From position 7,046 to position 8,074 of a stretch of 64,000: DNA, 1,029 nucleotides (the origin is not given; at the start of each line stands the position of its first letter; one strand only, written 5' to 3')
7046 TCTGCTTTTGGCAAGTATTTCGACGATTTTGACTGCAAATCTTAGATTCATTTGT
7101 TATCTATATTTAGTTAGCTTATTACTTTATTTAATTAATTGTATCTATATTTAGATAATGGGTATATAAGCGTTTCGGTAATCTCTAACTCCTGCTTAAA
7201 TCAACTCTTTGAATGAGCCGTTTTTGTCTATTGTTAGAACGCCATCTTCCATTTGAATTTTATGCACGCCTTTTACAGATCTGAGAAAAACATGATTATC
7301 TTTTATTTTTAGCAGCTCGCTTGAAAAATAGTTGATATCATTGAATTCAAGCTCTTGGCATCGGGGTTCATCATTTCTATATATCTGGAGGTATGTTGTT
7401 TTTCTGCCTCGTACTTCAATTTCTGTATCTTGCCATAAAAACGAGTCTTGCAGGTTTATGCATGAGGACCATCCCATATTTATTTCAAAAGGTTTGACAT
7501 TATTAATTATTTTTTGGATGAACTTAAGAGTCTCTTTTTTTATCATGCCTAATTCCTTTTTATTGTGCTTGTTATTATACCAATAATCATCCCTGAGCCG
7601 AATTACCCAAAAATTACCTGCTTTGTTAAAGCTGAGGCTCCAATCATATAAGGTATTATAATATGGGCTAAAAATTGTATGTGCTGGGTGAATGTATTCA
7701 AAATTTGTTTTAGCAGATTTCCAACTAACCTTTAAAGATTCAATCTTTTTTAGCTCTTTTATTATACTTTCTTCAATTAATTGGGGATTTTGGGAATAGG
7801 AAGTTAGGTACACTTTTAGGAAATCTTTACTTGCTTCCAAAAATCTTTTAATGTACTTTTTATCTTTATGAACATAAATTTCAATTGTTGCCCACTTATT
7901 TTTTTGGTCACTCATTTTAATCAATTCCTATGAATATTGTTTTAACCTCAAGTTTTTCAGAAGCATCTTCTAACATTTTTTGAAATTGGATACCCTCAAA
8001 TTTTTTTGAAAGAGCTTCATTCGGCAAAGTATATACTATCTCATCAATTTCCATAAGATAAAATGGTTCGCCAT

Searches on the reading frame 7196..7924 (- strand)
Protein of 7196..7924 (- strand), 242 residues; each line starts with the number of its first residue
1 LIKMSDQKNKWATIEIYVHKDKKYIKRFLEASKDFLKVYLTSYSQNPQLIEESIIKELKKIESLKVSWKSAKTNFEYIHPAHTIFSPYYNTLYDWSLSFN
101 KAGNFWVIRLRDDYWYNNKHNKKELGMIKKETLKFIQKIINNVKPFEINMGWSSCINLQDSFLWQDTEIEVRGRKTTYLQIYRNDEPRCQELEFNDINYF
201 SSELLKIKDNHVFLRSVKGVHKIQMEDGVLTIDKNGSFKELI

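Call 3: search_protein_families(library=pfam, proteins=[window:7196-7924:-], max_evalue=1)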
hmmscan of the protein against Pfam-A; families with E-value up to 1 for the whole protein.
window:7196-7924:- (242 aa): 1 family
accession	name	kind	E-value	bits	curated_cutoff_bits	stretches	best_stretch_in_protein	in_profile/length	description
PF16843.10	Get5_bdg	-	0.075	13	25.3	1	32-68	2-38/53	Binding domain to Get4 on Get5, Golgi to ER traffic protein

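Call 4: search_protein_families(library=ncbifam, proteins=[window:7196-7924:-], max_evalue=1)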
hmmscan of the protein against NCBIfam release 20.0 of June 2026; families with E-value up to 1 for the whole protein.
window:7196-7924:- (242 aa): 0 families

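Call 5: search_protein_families(library=padloc, proteins=[window:7196-7924:-], max_evalue=1)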
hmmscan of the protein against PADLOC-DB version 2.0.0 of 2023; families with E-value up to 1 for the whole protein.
window:7196-7924:- (242 aa): 0 families

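Call 10: find_homologous_proteins(query=window:7196-7924:-)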
Query window:7196-7924:- (242 aa): 1 proteins with E <= 0.001 among 369 candidates.
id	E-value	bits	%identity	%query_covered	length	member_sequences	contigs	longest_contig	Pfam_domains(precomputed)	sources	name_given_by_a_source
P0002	1.3e-156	538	100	99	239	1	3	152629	-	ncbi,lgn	-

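Call 14: search_protein_families(library=pfam, proteins=[window:7199-7915:-], max_evalue=10)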
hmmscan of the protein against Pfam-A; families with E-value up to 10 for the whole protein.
seq(239 aa): 2 families
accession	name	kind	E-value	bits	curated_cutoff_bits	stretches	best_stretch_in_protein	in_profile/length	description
PF16843.10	Get5_bdg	-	0.073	13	25.3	1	29-65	2-38/53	Binding domain to Get4 on Get5, Golgi to ER traffic protein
PF17324.7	BLI1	-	6.1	8.1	26.9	1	99-144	40-85/111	BLOC-1 interactor 1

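Call 33: predict_structure(protein=window:7199-7915:-)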
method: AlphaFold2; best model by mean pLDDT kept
length: 239 residues; sequences in the alignment: 1
mean_pLDDT: 48.5   pTM: 0.46
mean pLDDT of the five models: 48.5, 47.6, 46.5, 33.1, 32.1
residues with pLDDT >= 90: 0; 70-90: 13; 50-70: 93; < 50: 133
segments of 3 or more residues with pLDDT < 50: 1-7, 62-71, 82-89, 111-124, 148-239
pLDDT, mean of each block of 10 residues (from residue 1): 43 64 71 63 66 63 37 51 44 57 59 36 51 65 53 44 42 39 38 30 37 39 37 34
secondary structure, 60 per line:
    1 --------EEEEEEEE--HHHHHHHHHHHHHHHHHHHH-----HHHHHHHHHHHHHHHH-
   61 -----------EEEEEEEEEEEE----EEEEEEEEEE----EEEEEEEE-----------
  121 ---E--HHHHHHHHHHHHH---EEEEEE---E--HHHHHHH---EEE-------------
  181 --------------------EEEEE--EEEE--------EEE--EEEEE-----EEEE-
elements in order: E9-16 H19-38 H44-59 E72-83 E88-97 E102-109 H127-139 E143-148 H155-161 E165-167 E201-205 E208-211 E220-222 E225-229 E235-238

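Call 37: fold_search(model_id=the predicted structure, library=pdb)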
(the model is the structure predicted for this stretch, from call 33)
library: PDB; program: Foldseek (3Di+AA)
matches with E <= 10: 587; with E <= 0.001: 0
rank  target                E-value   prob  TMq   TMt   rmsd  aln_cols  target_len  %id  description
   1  4rho_B                2.9e-01  0.21  0.25  0.24   7.9       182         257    9  Crystal structure of a hypothetical protein (BPSL2088) from Burkholderia pseudomallei K96243 at 2.25 A resolution (released 2014-12-10)
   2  6pvf                  4.0e-01  0.12  0.17  0.10  10.6       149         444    8  Crystal structure of PhqK in complex with malbrancheamide B (released 2020-01-22)
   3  4rho_A                4.8e-01  0.18  0.25  0.24   7.9       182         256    9  Crystal structure of a hypothetical protein (BPSL2088) from Burkholderia pseudomallei K96243 at 2.25 A resolution (released 2014-12-10)
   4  4w8x                  4.8e-01  0.16  0.21  0.16  18.2       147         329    9  Crystal Structure of Cmr1 from Pyrococcus furiosus bound to a nucleotide (released 2014-10-15)
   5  8gsm_J                5.4e-01  0.14  0.19  0.12   9.2       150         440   11  Crystal Structure of VibMO1 (released 2023-09-13)
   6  8btd_SX               5.4e-01  0.07  0.15  0.28  20.5       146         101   12  Giardia Ribosome in PRE-T Hybrid State (D1) (released 2023-03-22)
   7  5d28_A                5.8e-01  0.05  0.14  0.15  12.5       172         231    9  Complex of GM-CSF/IL-2 inhibition factor with Granulocyte-macrophage colony-stimulating factor (released 2016-11-16)
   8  8gsm_G                6.5e-01  0.13  0.18  0.11  10.0       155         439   12  Crystal Structure of VibMO1 (released 2023-09-13)
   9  3dz3_A                7.4e-01  0.10  0.20  0.20  12.1       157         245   11  Human AdoMetDC F223A mutant with covalently bound S-Adenosylmethionine methyl ester (released 2009-03-10)
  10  2iwd                  7.8e-01  0.07  0.14  0.13  11.1       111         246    9  Oxacilloyl-acylated MecR1 extracellular antibiotic-sensor domain. (released 2006-07-03)
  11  8gsm_H                8.3e-01  0.12  0.18  0.11   9.9       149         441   11  Crystal Structure of VibMO1 (released 2023-09-13)
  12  4kqd_A                8.3e-01  0.07  0.13  0.22   9.2        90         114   13  The crystal Structure of the N-terminal PAS domain of the F plasmid TraJ (released 2014-07-02)
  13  2mq9_MODEL_1_A        1.0e+00  0.05  0.14  0.21  14.1       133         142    9  Solution structure of E55Q mutant of eRF1 N-domain (released 2015-07-01)
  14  8wfx_G                1.0e+00  0.04  0.16  0.17  20.6       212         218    7  Cryo-EM structure of CRISPR-Csm effector complex from Mycobacterium canettii (released 2024-07-31)
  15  6pvg                  1.1e+00  0.10  0.18  0.11   9.6       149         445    9  Crystal structure of ligand free PhqK (released 2020-01-22)
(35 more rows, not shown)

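Call 40: search_protein_families(library=phrogs, proteins=[window:7199-7915:-], max_evalue=1)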
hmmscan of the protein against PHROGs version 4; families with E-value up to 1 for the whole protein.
window:7199-7915:- (239 aa): 1 family
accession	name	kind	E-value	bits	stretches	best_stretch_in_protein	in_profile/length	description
phrog_5699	-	unknown function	0.0038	18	0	176-213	35-72/79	-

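Call 49: find_related_loci(query=window:7199-7915:-, collection=viral_contigs, flank=5000)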
Query window:7199-7915:- (239 aa) in viral_contigs; peptide patterns used: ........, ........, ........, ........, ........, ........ (x = any residue, [..] = any of these).
1 stretches matched a pattern, but none encodes a relative of the query by tblastn (E <= 1e-3).

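Call 54: search_solved_structures(query=window:7199-7915:-, max_evalue=10)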
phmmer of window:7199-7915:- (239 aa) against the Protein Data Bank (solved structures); distinct sequences matched with E-value up to 10: 2.
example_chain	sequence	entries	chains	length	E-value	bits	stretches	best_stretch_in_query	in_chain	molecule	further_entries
1ed3_B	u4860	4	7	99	0.16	15.1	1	30-90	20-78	BETA-2-MICROGLOBULIN | BETA 2-MICROGLOBULIN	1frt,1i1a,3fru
1kjm_B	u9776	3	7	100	0.16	15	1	30-90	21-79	beta-2-Microglobulin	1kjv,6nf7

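Call 62: find_encoding_contigs(protein=P0002, flank=10000, max_places=10)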
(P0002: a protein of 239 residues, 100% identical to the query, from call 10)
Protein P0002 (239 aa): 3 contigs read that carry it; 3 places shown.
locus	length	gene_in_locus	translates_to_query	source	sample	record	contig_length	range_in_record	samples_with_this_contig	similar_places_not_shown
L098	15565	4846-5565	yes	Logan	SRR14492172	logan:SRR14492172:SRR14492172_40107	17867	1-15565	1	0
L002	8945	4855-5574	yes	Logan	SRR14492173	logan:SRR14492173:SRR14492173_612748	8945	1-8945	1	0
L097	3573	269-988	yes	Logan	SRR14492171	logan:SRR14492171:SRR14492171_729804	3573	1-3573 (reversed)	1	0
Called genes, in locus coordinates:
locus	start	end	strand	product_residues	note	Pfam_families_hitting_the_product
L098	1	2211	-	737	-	?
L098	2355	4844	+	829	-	-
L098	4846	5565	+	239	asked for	-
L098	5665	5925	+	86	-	-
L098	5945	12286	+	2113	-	PF17963:Big_9 (faint)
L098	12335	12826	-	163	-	-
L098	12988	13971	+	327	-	PF11969:DcpS_C, PF01230:HIT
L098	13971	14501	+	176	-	PF11969:DcpS_C (weak), PF01230:HIT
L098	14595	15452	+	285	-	PF01478:Peptidase_A24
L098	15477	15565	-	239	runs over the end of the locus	PF01255:Prenyltransf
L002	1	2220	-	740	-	?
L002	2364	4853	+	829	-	-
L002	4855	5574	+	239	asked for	-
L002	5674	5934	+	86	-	-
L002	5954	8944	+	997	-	?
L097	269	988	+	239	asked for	-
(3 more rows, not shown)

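Call 65: search_dna_similar(query=window:7199-7915:-, collection=plasmids, mode=protein, max_evalue=1, max_rows=15)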
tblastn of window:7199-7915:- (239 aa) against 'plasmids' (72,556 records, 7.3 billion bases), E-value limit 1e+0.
No match.
